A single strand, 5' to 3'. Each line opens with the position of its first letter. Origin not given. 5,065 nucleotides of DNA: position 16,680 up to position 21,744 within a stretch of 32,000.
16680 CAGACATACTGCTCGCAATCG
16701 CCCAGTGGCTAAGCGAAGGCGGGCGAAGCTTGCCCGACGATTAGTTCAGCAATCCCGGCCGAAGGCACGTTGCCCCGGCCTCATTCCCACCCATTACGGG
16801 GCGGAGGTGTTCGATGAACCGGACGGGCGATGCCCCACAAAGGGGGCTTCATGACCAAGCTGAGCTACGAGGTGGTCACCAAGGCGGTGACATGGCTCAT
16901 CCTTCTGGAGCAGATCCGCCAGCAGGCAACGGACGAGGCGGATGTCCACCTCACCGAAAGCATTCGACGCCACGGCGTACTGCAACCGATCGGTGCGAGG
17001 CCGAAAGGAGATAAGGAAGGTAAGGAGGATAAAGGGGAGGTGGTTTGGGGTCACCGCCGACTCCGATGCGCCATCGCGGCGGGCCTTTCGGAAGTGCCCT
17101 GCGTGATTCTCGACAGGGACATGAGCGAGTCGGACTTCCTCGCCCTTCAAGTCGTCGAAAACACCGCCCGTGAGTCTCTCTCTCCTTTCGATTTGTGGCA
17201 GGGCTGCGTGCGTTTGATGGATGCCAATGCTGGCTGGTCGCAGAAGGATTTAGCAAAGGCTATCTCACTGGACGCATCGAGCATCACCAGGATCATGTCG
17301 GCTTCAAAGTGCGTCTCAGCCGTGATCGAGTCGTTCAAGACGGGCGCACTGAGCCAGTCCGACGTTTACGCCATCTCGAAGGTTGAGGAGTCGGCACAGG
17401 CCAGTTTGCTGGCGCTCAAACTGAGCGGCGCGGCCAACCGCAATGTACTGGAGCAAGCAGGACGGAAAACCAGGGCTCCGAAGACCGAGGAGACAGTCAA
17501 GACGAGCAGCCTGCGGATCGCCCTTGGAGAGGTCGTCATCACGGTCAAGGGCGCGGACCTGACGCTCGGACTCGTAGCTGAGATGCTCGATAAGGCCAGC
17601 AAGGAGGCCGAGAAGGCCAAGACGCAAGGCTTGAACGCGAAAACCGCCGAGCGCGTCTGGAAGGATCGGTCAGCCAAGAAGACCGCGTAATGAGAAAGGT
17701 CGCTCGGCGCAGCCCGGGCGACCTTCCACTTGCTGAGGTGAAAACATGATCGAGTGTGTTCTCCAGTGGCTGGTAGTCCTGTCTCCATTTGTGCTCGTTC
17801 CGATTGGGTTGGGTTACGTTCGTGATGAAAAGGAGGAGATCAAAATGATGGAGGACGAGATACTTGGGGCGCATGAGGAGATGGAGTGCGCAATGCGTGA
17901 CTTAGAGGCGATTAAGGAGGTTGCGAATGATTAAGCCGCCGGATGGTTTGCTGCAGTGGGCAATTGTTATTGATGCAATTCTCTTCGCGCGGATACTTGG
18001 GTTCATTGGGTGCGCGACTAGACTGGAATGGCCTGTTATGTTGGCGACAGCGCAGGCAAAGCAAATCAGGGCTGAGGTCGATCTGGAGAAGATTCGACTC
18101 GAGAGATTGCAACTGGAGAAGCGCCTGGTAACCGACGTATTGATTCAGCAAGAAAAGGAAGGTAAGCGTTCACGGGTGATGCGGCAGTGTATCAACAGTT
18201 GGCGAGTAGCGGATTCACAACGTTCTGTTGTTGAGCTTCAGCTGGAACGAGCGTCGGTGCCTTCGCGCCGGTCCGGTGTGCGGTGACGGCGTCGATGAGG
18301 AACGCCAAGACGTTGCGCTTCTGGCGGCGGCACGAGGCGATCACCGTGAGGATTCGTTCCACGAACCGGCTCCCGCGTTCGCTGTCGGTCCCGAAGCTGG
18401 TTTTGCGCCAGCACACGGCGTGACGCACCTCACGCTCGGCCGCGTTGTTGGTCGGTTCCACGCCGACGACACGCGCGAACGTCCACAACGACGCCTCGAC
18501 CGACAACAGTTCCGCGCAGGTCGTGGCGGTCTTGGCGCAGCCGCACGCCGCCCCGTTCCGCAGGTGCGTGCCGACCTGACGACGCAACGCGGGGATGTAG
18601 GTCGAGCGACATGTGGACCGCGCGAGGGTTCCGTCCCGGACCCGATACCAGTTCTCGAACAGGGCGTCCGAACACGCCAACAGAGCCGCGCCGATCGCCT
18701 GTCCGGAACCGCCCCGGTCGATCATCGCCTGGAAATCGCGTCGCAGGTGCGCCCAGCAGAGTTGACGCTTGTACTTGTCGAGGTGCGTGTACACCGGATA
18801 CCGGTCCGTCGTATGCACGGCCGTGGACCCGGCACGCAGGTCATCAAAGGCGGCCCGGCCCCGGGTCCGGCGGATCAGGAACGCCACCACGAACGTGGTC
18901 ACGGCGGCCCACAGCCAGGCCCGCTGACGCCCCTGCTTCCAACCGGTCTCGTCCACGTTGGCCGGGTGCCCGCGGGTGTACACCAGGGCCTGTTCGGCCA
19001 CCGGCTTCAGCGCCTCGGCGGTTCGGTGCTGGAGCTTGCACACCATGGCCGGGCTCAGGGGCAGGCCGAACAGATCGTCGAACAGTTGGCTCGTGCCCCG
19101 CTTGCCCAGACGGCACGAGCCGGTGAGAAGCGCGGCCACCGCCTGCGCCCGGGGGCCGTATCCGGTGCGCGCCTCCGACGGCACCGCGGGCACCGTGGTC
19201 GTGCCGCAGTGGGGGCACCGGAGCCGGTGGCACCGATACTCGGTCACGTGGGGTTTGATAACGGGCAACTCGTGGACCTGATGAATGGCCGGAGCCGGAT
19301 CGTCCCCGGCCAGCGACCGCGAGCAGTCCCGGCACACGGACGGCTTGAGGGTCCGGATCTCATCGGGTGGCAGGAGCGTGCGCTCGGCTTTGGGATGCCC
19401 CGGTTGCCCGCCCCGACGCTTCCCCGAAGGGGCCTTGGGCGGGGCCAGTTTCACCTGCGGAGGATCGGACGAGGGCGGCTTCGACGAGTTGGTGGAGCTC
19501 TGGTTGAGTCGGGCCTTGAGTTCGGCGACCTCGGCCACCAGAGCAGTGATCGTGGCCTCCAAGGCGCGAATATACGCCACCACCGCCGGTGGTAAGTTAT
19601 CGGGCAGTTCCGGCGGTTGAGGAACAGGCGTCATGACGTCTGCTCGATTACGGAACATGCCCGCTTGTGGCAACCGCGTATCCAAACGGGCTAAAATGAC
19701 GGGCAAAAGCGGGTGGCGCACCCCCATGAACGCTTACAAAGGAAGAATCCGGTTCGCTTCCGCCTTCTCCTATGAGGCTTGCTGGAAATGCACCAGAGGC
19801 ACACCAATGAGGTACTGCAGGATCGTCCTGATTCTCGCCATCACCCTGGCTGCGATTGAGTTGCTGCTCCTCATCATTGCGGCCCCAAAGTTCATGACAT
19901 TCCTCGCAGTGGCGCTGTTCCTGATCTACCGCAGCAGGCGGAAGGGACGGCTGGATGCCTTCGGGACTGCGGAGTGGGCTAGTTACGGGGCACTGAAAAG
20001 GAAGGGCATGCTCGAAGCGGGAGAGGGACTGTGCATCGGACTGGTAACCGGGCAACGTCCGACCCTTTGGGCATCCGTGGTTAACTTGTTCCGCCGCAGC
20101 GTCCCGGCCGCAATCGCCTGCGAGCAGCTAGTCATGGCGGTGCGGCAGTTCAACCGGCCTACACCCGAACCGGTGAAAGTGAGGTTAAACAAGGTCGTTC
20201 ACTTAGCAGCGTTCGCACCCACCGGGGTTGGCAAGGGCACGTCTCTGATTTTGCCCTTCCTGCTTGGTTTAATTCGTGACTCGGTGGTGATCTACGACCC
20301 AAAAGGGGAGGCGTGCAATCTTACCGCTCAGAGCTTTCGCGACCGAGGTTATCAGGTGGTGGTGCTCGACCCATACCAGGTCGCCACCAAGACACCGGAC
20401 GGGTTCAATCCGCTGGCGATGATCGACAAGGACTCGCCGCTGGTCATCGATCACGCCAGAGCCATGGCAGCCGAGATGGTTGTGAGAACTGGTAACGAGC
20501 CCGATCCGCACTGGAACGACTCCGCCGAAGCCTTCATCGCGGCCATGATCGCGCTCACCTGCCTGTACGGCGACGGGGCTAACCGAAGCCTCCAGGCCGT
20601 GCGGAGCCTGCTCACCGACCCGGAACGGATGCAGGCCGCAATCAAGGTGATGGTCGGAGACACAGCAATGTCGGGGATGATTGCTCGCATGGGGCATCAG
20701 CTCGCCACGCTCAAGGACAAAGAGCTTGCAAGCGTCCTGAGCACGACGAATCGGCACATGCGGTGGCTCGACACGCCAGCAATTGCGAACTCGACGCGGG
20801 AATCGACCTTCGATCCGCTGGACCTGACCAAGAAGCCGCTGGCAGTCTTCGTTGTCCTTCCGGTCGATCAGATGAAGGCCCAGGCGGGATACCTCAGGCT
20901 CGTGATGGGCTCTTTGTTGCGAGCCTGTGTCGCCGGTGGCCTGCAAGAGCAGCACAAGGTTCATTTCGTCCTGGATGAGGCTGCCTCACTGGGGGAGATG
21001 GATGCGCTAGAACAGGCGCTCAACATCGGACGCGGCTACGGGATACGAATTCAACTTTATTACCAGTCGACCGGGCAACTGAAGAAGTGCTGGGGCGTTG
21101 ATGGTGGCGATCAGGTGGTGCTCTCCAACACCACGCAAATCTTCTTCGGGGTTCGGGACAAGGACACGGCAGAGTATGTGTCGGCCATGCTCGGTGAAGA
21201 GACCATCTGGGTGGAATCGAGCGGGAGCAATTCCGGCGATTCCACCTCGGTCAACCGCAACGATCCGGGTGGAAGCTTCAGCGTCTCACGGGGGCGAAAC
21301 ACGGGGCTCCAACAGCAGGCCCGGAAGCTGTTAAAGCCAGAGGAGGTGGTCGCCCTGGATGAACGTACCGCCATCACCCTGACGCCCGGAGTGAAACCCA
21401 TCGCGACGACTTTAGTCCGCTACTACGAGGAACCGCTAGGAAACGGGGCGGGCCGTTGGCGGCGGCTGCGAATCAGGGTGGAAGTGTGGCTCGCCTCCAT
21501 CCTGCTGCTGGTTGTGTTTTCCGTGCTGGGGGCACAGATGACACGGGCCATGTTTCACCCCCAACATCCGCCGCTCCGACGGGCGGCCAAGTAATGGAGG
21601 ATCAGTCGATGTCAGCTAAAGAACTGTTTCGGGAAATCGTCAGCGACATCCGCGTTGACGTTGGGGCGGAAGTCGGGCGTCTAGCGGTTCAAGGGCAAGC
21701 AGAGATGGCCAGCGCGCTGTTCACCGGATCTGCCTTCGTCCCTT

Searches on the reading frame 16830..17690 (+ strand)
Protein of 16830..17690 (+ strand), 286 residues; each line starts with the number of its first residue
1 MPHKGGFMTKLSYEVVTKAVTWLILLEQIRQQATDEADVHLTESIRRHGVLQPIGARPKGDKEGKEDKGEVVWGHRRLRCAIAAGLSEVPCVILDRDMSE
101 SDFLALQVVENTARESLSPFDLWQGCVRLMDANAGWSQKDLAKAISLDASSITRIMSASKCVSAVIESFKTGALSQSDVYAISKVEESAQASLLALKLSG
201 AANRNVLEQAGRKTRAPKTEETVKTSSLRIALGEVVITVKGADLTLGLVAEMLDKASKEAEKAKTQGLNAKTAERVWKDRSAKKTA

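Call 25: search_protein_families(library=pfam, proteins=[window:16830-17690:+], max_evalue=0.001)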
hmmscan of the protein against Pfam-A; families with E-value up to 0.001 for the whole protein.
window:16830-17690:+ (286 aa): 1 family
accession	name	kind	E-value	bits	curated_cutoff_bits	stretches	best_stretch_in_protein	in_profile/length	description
PF02195.25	ParB_N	-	1.4e-12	47.9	26.3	1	28-111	17-93/95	ParB N-terminal domain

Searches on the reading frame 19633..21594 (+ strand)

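Call 25: search_protein_families(library=pfam, proteins=[window:19633-21594:+], max_evalue=0.001)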
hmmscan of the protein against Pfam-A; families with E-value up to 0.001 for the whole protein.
window:19633-21594:+ (653 aa): 3 families
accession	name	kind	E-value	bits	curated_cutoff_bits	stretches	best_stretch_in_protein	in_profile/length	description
PF02534.20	T4SS-DNA_transf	-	1.3e-72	245.6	20.1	1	180-601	44-449/468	Type IV secretory system Conjugative DNA transfer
PF12696.13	TraG-D_C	-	4.8e-30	104.5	22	1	443-576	2-125/126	TraM recognition site of TraD and TraG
PF10412.15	TrwB_AAD_bind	-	3.6e-28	99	20.5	1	195-592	22-383/387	Type IV secretion-system coupling protein DNA-binding domain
